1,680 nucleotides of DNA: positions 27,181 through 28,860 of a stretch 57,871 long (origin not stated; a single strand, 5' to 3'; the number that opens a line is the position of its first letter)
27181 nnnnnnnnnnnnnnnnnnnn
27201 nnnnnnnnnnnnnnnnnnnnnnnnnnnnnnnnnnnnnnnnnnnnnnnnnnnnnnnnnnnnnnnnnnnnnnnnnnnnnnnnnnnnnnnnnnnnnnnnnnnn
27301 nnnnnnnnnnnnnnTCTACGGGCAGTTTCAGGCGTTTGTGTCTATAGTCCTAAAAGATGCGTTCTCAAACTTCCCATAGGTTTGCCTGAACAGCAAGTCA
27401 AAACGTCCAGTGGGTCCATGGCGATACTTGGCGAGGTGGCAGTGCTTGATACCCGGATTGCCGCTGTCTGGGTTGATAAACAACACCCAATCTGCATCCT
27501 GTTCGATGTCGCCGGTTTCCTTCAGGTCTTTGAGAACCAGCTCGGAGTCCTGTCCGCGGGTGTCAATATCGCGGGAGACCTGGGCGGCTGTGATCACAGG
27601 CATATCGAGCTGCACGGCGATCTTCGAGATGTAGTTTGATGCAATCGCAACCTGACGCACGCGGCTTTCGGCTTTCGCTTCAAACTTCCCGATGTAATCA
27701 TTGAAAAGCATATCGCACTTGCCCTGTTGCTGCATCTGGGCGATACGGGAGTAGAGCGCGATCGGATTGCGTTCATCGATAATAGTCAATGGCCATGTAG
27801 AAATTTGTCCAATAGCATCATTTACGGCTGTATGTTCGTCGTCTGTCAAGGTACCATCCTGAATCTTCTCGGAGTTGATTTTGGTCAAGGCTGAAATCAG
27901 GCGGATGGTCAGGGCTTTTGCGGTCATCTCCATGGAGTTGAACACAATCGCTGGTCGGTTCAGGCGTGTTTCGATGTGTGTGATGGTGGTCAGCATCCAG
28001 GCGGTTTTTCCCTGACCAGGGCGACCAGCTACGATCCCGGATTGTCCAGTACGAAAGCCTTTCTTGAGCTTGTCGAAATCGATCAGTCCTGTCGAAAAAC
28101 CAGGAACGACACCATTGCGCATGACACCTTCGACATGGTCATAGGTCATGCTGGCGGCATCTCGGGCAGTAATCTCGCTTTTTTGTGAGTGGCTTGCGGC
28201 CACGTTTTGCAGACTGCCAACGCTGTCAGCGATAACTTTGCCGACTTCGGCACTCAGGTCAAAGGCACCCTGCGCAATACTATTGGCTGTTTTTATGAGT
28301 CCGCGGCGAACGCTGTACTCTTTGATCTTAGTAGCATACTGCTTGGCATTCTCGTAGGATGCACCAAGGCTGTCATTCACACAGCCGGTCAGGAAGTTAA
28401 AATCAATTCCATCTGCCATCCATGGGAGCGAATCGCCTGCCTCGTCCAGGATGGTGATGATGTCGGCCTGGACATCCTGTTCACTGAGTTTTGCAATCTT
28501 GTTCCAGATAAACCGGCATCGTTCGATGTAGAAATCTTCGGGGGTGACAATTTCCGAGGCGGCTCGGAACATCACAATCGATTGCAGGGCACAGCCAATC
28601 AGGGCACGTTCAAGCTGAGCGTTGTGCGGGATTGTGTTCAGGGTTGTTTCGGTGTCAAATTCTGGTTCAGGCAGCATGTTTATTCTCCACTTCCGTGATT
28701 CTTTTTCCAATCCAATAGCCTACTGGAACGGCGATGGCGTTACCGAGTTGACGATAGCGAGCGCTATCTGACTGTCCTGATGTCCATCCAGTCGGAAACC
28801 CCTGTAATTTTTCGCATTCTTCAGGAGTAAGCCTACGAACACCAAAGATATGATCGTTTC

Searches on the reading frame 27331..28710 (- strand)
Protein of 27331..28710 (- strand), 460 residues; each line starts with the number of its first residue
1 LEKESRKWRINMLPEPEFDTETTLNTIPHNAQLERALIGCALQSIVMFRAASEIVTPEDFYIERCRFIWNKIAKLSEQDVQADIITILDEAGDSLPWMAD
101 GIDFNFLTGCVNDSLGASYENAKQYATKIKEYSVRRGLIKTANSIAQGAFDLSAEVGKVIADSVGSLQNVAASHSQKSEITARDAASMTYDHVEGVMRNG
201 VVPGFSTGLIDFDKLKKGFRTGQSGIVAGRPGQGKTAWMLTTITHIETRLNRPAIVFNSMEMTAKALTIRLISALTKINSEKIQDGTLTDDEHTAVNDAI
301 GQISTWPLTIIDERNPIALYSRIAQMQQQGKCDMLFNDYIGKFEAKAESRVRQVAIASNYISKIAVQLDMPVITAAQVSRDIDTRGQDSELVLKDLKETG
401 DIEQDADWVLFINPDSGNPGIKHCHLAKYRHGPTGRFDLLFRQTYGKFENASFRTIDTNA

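Call 63: search_protein_families(library=phrogs, proteins=[window:27331-28710:-], max_evalue=0.00001)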
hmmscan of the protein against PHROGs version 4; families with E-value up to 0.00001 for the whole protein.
window:27331-28710:- (460 aa): 4 families
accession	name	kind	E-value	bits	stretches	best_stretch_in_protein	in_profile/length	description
phrog_19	-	DNA, RNA and nucleotide metabolism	5.9e-66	224.6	1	21-450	151-580/621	DnaB-like replicative helicase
phrog_243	-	DNA, RNA and nucleotide metabolism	5.1e-26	92.2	1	211-453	24-270/273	DnaB-like replicative helicase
phrog_239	-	DNA, RNA and nucleotide metabolism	7.9e-16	59.1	1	187-455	324-603/801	DNA primase/helicase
phrog_11530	-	unknown function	6.6e-14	53.2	1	326-443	27-150/184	-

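Call 64: search_dna_similar(query=window:27331-28710:-, collection=phages, mode=protein, max_rows=12, max_evalue=1e-20)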
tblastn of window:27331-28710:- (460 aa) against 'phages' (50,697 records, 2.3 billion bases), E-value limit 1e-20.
Records with a match: 322; places in all: 322; records where one place covers at least 80% of the query: 306.
Best place of each record, by identity: <60% 322.
By first word of the organism name: Pseudomonas 80; Acinetobacter 60; Bacteriophage 30; Streptococcus 29; Bacillus 20; Escherichia 14; Microbacterium 9; Geobacillus 7; Bordetella 7; Ralstonia 7; and 31 more.
By host as written in the record: - 51; Pseudomonas aeruginosa 37; Acinetobacter baumannii 31; Pseudomonas aeruginosa PA14 10; Bacillus subtilis 9; Escherichia coli 8; Bordetella avium 7; Listeria monocytogenes 6; and 116 more.
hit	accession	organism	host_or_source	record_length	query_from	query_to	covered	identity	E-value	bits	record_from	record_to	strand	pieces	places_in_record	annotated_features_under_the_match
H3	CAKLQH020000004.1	Acinetobacter phage MD-2021a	not known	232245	26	452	93%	30.5%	5e-50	189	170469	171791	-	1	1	dnaB_1: replicative DNA helicase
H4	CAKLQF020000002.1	Acinetobacter phage MD-2021a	not known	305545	26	452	93%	30.5%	5e-50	189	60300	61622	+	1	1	dnaB_1: replicative DNA helicase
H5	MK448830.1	Streptococcus phage Javan73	Streptococcus anginosus J4211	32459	24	448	92%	30.1%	1e-40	161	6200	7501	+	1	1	replicative DNA helicase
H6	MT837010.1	Bacteriophage sp.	human fecal samples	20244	27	448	92%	30.0%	4e-44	171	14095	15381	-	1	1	record has no annotation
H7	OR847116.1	Listeria phage LM 4-11-1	Listeria monocytogenes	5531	26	460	95%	28.9%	2e-46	177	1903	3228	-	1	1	record has no annotation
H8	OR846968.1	Listeria phage LM 4-11-1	Listeria monocytogenes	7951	26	460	95%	28.9%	2e-46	177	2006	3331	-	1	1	record has no annotation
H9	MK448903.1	Streptococcus phage Javan310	Streptococcus mitis B9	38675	25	450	93%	29.6%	5e-36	147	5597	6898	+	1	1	replicative DNA helicase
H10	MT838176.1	Bacteriophage sp.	human fecal samples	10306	18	454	95%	28.6%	8e-45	173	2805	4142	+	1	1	record has no annotation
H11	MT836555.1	Bacteriophage sp.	human fecal samples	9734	27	460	94%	28.5%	2e-42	166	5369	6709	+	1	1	record has no annotation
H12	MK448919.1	Streptococcus phage Javan370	Streptococcus parasanguinis ...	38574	25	450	93%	28.9%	1e-32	137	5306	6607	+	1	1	replicative DNA helicase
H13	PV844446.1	Bacillus phage 279BB001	Bacillus subtilis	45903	29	454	93%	28.9%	6e-37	150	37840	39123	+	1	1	DnaB-like replicative helicase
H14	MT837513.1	Bacteriophage sp.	human fecal samples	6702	26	453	93%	28.6%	4e-44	171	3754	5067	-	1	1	record has no annotation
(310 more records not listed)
